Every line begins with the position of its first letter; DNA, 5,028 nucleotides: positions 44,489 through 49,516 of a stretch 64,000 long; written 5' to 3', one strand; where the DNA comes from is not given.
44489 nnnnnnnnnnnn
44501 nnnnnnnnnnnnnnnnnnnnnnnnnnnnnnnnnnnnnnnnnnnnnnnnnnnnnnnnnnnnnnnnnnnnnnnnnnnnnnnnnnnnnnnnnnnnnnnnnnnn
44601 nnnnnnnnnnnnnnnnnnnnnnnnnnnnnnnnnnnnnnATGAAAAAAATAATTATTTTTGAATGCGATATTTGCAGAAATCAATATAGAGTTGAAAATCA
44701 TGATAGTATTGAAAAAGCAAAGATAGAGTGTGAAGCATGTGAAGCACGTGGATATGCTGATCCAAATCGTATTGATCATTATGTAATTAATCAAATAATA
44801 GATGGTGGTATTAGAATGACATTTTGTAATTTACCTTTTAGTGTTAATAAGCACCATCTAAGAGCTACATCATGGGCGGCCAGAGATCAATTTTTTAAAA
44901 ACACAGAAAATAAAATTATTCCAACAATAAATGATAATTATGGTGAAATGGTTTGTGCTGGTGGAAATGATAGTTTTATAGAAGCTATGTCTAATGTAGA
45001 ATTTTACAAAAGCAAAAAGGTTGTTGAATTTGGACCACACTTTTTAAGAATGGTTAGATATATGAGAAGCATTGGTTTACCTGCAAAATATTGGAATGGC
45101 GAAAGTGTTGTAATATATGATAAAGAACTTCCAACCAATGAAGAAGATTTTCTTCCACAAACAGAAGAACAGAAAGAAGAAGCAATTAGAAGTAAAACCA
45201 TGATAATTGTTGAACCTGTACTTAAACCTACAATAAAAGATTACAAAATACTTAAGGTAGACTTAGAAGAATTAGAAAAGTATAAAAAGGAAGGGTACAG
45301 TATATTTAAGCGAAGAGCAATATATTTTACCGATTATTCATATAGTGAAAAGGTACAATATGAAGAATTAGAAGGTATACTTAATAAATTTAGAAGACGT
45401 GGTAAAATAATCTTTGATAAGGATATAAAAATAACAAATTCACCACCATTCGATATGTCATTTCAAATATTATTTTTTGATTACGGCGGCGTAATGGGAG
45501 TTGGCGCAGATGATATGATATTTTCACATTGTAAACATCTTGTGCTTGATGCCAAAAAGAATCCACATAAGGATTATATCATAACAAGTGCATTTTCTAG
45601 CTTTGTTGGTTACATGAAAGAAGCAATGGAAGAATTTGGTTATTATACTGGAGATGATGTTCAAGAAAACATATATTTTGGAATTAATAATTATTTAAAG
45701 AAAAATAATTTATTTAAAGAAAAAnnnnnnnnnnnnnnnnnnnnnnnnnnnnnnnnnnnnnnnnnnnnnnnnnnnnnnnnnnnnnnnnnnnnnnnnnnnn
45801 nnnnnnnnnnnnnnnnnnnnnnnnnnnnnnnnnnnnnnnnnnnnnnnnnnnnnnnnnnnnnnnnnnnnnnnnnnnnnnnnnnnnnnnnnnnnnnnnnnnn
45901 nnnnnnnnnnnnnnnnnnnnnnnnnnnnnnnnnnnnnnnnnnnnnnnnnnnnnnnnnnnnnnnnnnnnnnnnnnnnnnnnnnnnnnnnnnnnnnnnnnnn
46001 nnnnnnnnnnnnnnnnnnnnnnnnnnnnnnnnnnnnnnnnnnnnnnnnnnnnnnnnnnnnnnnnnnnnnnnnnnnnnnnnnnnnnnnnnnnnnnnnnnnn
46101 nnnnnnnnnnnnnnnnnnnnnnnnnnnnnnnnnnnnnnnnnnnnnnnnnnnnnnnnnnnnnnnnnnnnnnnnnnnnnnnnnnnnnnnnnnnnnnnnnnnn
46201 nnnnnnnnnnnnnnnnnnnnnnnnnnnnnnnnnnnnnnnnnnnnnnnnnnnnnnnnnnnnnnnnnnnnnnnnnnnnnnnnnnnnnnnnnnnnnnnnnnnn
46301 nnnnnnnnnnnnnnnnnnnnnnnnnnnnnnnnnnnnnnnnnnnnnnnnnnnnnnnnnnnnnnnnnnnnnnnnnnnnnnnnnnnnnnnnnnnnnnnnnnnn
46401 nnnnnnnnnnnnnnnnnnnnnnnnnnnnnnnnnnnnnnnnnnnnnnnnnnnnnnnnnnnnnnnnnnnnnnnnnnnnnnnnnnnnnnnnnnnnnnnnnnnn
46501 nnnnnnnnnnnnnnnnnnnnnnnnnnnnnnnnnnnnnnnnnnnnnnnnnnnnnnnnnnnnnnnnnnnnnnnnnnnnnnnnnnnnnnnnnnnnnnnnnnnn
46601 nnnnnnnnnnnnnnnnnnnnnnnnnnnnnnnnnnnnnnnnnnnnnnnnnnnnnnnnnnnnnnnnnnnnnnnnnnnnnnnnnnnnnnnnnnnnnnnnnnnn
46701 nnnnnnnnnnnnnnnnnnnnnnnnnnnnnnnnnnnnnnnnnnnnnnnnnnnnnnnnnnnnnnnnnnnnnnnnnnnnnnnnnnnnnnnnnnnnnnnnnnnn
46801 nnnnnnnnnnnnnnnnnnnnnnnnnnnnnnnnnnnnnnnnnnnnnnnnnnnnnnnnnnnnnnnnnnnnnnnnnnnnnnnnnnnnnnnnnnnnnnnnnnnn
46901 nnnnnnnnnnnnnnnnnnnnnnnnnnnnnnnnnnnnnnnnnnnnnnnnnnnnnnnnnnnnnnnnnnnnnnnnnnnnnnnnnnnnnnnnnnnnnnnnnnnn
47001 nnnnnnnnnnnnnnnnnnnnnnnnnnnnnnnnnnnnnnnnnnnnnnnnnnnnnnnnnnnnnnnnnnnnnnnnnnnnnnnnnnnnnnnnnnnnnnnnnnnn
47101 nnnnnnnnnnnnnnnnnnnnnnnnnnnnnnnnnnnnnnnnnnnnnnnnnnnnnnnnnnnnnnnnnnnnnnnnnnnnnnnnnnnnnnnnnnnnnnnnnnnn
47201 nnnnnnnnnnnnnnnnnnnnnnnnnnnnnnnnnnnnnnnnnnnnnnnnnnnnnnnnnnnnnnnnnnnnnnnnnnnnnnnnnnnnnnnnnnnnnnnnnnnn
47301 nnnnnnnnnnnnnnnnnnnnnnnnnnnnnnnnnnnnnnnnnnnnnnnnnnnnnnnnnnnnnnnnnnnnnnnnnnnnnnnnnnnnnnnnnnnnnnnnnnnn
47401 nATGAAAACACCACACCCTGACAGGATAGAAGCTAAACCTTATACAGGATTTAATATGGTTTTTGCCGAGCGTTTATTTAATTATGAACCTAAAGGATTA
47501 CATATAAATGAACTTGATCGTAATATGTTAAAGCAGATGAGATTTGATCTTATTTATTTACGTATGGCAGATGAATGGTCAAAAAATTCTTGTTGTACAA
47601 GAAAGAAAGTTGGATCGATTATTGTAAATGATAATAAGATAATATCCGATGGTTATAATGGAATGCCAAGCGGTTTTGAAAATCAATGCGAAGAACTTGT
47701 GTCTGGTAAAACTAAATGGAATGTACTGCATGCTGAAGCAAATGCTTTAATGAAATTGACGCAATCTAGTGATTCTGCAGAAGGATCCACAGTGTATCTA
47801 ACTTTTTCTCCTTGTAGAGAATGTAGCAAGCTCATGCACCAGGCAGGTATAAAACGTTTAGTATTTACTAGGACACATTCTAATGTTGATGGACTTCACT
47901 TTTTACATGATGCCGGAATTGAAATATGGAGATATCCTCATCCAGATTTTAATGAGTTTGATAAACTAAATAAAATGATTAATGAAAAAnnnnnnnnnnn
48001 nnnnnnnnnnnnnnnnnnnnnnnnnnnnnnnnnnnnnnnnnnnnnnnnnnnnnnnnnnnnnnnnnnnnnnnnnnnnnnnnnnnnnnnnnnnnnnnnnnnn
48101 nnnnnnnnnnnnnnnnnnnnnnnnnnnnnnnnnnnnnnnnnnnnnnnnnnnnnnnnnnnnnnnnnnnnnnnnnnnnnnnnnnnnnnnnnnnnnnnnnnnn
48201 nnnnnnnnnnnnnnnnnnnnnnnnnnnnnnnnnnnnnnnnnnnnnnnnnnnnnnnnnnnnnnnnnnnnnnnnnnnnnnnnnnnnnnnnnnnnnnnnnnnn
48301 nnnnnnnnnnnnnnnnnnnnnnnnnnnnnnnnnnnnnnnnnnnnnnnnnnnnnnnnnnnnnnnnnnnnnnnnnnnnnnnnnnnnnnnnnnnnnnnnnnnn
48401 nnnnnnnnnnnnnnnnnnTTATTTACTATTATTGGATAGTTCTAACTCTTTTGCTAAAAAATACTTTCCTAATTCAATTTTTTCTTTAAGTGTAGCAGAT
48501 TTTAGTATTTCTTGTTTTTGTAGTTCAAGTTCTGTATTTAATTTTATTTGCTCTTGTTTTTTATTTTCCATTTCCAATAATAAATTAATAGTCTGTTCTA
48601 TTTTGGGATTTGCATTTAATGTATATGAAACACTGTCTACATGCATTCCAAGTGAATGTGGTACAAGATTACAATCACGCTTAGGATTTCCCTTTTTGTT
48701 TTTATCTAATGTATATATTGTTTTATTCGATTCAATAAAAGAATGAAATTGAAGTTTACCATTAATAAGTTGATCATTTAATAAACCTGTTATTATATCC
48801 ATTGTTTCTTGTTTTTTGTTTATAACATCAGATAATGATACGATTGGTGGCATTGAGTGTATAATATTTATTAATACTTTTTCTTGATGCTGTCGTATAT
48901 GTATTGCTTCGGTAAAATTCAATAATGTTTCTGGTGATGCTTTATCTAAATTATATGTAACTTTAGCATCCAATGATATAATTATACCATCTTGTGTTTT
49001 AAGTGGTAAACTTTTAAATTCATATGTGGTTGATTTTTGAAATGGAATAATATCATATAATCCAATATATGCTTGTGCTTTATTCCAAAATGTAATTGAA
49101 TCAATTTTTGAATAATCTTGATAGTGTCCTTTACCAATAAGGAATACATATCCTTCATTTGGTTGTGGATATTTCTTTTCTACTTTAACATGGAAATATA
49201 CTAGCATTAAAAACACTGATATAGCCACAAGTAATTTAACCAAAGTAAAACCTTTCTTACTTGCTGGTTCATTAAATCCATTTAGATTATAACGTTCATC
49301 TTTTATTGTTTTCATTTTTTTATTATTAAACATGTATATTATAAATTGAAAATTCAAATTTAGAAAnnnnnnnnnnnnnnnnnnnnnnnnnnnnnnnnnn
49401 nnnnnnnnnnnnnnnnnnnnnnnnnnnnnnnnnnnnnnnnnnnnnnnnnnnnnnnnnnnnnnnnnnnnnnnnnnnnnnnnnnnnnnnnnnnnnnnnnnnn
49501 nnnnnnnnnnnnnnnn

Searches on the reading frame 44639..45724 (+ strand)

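Call 16: search_protein_families(library=pfam, proteins=[window:44639-45724:+], max_evalue=0.01)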
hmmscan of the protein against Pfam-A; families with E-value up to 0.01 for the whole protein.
window:44639-45724:+ (362 aa): 0 families

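Call 18: search_protein_families(library=phrogs, proteins=[window:44639-45724:+], max_evalue=0.001)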
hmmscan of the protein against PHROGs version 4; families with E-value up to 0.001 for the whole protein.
window:44639-45724:+ (362 aa): 1 family
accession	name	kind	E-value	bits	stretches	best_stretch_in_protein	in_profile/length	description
phrog_6422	-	moron, auxiliary metabolic gene and host takeover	0.00077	20.8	0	5-43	29-67/120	Lar-like restriction alleviation protein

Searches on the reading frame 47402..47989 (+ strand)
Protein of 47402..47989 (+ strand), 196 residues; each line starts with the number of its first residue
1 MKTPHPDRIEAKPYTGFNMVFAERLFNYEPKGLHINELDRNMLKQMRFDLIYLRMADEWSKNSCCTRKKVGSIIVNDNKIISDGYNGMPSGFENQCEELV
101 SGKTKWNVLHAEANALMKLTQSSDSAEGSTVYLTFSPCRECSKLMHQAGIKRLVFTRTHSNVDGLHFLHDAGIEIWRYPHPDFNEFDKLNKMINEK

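Call 16: search_protein_families(library=pfam, proteins=[window:47402-47989:+], max_evalue=0.01)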
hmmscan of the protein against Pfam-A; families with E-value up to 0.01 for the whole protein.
window:47402-47989:+ (196 aa): 10 families
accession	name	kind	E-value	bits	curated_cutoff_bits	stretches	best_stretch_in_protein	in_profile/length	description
PF00383.29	dCMP_cyt_deam_1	-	2.1e-21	76.1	25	1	50-155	5-100/102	Cytidine and deoxycytidylate deaminase zinc-binding region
PF14437.12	MafB19-deam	-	2.1e-14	54.1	27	1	56-158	11-102/142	MafB19-like deaminase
PF18750.7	SNAD4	-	8.5e-05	23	27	1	107-147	30-73/130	Secreted Novel AID/APOBEC-like Deaminase 4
PF14439.12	Bd3614-deam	-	0.00017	22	38.5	1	105-150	31-79/113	Bd3614-like deaminase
PF18775.7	APOBEC4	-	0.00056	20.5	27.2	0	130-145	2-17/74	APOBEC4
PF18778.7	NAD1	-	0.0014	19.2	27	1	107-147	48-92/175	Novel AID APOBEC clade 1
PF18772.7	APOBEC2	-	0.0019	18.7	26.8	0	108-147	49-91/175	APOBEC2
PF18771.7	APOBEC3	-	0.0029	18.2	27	0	108-176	30-114/137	APOBEC3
PF08210.17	APOBEC_N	-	0.0035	17.8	25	1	108-148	45-88/170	APOBEC-like N-terminal domain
PF18774.7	APOBEC4_like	-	0.0062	16.9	26.7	0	107-145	33-72/131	APOBEC4-like -AID/APOBEC-deaminase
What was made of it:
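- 47402..47992 (+): Pathway partner: dCMP deaminase (196 aa), which would supply dUMP to ThyA. Pfam PF00383 E=2.1e-21 (call 16)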

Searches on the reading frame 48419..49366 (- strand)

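Call 16: search_protein_families(library=pfam, proteins=[window:48419-49366:-], max_evalue=0.01)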
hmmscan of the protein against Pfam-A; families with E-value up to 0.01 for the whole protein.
window:48419-49366:- (315 aa): 1 family
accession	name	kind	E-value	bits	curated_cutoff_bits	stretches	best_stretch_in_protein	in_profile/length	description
PF01145.31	Band_7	-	0.00014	22.5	23.6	1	106-200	37-130/176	SPFH domain / Band 7 family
